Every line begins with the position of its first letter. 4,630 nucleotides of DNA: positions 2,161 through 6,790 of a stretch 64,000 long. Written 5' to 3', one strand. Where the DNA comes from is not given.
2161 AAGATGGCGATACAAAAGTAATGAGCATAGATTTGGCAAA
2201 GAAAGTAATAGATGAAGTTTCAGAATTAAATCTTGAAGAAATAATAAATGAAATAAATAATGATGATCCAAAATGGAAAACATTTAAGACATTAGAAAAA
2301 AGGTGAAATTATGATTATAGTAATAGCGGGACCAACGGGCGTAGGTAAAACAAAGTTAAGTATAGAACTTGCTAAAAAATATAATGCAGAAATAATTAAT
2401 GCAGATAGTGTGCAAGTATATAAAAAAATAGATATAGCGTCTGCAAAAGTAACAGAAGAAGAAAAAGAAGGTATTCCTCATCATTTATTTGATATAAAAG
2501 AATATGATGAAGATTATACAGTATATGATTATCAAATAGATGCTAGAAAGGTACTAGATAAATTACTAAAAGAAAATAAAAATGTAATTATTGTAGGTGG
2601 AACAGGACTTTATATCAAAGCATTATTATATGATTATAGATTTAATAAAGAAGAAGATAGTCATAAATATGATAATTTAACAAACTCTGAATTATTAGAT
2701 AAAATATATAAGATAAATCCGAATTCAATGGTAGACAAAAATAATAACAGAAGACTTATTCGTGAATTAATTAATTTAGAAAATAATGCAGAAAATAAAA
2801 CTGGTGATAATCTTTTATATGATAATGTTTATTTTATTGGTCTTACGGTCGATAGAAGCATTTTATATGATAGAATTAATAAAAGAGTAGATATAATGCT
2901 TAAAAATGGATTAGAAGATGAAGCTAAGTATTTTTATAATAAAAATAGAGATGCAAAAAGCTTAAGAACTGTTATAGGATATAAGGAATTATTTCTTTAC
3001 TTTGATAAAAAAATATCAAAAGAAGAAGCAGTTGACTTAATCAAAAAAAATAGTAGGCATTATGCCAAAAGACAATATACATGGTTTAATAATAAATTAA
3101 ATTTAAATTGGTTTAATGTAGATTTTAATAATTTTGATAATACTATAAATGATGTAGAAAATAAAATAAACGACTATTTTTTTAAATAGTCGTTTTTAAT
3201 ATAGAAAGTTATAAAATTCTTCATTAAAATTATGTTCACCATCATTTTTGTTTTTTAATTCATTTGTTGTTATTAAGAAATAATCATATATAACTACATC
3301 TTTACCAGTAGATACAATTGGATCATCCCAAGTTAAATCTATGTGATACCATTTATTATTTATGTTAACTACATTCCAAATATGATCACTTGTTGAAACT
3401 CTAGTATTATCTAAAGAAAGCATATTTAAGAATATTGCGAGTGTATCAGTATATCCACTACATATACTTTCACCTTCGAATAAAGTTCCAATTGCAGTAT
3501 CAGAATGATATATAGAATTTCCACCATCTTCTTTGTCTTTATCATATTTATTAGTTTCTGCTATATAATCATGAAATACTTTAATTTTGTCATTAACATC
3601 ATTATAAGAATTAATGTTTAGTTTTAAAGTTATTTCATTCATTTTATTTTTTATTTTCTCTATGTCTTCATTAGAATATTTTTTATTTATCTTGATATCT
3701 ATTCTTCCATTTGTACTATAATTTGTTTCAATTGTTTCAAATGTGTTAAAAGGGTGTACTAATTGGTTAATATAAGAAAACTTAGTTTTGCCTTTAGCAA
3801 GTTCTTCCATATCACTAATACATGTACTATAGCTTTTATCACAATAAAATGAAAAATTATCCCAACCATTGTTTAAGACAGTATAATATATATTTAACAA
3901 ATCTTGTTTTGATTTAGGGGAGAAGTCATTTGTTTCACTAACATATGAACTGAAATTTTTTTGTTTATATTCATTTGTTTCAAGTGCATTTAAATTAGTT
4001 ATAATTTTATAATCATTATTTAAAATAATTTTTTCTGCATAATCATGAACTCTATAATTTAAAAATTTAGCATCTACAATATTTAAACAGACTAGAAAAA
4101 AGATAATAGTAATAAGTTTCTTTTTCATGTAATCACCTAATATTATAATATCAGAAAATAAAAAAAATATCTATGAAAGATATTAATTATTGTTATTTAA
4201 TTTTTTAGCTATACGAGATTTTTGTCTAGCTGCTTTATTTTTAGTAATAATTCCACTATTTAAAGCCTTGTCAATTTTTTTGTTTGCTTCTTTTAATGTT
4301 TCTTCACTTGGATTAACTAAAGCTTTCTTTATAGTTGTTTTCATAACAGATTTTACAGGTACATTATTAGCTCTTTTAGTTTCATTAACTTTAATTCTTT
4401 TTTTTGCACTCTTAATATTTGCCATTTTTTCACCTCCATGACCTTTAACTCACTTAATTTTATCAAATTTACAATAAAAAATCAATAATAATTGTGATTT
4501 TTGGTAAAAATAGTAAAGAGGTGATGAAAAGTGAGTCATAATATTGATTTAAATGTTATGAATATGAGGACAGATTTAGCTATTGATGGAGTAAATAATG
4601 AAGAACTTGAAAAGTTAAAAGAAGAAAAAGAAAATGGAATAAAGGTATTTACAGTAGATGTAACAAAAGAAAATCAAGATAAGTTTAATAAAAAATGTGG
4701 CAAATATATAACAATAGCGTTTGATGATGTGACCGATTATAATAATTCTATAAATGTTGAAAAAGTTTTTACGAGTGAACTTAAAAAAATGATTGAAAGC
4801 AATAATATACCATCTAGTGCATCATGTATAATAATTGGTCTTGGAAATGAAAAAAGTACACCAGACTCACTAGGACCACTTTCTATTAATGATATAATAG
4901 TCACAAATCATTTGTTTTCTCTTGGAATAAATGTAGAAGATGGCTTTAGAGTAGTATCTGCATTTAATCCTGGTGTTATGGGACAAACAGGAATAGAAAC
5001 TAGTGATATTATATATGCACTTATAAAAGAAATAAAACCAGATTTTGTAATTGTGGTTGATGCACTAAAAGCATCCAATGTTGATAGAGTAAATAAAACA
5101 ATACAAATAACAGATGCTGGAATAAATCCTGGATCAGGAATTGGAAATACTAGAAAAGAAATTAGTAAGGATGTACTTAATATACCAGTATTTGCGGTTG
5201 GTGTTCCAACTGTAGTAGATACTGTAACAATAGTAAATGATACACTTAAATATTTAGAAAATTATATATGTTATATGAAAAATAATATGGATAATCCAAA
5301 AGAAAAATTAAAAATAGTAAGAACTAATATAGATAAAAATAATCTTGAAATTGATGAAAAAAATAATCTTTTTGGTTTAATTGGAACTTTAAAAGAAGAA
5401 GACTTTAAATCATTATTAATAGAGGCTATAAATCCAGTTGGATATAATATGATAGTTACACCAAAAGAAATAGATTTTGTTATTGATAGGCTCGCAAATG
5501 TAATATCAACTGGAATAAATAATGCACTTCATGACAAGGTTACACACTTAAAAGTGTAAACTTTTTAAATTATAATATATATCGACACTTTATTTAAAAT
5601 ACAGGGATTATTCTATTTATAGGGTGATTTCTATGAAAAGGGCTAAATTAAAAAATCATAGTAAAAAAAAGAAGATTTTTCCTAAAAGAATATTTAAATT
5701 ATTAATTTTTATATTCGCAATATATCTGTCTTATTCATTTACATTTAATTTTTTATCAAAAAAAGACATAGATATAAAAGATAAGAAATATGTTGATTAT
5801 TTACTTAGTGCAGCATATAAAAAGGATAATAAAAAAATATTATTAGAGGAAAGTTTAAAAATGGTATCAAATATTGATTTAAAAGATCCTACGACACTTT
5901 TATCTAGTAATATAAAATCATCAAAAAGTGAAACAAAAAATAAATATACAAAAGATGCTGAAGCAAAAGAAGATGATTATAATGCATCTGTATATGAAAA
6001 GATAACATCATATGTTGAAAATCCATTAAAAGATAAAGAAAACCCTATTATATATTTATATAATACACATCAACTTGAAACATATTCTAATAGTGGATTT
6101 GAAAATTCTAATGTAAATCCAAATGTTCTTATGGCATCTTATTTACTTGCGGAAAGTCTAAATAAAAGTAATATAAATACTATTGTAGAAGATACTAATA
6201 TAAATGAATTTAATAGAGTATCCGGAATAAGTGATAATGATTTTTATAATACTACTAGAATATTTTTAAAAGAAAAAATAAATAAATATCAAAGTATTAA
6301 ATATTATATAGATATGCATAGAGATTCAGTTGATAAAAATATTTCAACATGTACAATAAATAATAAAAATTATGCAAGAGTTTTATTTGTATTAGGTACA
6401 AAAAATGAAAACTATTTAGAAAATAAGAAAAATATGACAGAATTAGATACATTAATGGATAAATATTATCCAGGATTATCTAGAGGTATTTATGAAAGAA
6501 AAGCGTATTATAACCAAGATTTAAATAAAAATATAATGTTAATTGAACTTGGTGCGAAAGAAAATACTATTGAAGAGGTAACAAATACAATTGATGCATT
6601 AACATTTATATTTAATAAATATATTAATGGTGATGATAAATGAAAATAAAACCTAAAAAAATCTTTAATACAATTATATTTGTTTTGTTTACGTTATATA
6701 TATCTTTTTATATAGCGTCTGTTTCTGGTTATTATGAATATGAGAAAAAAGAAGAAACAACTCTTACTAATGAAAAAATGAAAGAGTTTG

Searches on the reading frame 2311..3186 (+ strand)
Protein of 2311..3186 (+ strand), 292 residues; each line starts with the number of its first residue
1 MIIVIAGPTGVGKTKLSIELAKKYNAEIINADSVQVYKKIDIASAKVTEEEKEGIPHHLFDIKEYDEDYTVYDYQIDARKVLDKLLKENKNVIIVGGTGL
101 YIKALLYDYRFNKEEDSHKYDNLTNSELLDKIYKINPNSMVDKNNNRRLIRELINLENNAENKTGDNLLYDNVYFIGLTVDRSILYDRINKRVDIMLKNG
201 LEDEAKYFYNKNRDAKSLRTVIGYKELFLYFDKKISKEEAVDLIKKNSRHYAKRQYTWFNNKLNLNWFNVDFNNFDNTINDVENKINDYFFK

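Call 76: search_protein_families(library=pfam, proteins=[window:2311-3186:+], max_evalue=0.0001)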
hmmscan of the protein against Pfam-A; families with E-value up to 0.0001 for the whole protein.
window:2311-3186:+ (292 aa): 4 families
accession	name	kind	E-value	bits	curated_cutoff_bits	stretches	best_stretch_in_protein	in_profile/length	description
PF01715.23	IPPT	-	8e-64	216.1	23.6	1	35-261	1-242/243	IPP transferase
PF01745.22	IPT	-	2.1e-12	47.4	20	1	3-162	4-165/233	Isopentenyl transferase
PF13238.12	AAA_18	-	1.3e-06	29.3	29.4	0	3-95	1-78/128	AAA domain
PF00004.35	AAA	-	5e-06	27.4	21.2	0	4-50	2-38/131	ATPase family associated with various cellular activities (AAA)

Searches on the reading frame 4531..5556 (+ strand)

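Call 76: search_protein_families(library=pfam, proteins=[window:4531-5556:+], max_evalue=0.0001)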
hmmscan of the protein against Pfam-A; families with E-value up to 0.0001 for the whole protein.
window:4531-5556:+ (342 aa): 2 families
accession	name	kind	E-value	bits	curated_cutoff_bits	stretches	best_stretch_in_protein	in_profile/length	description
PF03418.19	Peptidase_A25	-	1.2e-105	353.8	27.8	1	28-338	25-345/353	Germination protease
PF06866.16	DUF1256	-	9.9e-06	25.5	27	0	75-117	8-46/164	Protein of unknown function (DUF1256)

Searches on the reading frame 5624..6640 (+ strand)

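Call 76: search_protein_families(library=pfam, proteins=[window:5624-6640:+], max_evalue=0.0001)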
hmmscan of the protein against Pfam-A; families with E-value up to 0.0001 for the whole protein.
window:5624-6640:+ (339 aa): 1 family
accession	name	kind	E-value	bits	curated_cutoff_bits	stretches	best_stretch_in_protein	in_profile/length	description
PF07454.18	SpoIIP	-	1.4e-50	172.7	24.4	1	92-330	38-268/269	Stage II sporulation protein P (SpoIIP)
